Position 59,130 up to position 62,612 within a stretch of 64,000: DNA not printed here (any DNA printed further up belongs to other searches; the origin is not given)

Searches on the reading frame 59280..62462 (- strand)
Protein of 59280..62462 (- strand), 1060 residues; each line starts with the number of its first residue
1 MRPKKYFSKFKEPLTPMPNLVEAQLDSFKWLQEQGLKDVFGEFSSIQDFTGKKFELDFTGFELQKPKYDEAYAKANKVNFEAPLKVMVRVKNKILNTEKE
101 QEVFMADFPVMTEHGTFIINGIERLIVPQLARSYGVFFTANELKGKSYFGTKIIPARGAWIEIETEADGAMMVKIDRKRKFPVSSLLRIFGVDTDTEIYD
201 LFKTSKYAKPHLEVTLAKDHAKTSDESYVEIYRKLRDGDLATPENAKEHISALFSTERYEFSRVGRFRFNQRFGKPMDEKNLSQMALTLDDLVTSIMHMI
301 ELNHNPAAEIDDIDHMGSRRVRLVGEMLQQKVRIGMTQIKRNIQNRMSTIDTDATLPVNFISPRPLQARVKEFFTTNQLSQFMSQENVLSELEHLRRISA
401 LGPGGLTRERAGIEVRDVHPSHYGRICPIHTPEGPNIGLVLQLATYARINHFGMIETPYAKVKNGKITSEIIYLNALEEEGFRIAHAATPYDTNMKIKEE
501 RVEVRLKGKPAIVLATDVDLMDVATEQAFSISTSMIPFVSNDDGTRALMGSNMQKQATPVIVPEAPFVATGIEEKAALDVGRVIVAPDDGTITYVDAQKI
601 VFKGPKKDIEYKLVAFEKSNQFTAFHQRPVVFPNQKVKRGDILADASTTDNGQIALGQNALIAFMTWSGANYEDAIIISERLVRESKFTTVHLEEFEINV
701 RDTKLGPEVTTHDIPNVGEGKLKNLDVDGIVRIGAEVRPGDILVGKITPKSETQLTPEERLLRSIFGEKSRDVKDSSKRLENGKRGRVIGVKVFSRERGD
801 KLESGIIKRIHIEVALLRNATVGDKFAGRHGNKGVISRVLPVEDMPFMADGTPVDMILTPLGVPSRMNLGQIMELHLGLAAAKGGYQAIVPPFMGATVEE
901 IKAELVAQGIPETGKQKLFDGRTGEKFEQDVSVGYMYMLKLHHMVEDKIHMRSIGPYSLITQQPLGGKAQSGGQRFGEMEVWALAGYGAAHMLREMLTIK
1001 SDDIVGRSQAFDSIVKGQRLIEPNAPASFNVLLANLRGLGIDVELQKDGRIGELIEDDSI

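Call 63: search_protein_families(library=pfam, proteins=[window:59280-62462:-], max_evalue=0.00001)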
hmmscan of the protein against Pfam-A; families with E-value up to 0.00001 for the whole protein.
window:59280-62462:- (1060 aa): 6 families
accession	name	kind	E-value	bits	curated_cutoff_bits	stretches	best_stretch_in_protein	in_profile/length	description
PF00562.33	RNA_pol_Rpb2_6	-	1.2e-123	413.4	23.4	1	587-970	3-373/373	RNA polymerase Rpb2, domain 6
PF04565.21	RNA_pol_Rpb2_3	-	1.6e-28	99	21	1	381-449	1-68/68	RNA polymerase Rpb2, domain 3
PF04560.25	RNA_pol_Rpb2_7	-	1.4e-23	83.5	32.1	1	972-1046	1-85/87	RNA polymerase Rpb2, domain 7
PF04561.19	RNA_pol_Rpb2_2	-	5.5e-19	69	21.7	1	151-322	22-190/190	RNA polymerase Rpb2, domain 2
PF10385.14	RNA_pol_Rpb2_45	-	1.8e-18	66.7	28.2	1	459-524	1-66/66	RNA polymerase beta subunit external 1 domain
PF04563.20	RNA_pol_Rpb2_1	-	1.9e-12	47.6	28.2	1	19-351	1-185/203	RNA polymerase beta subunit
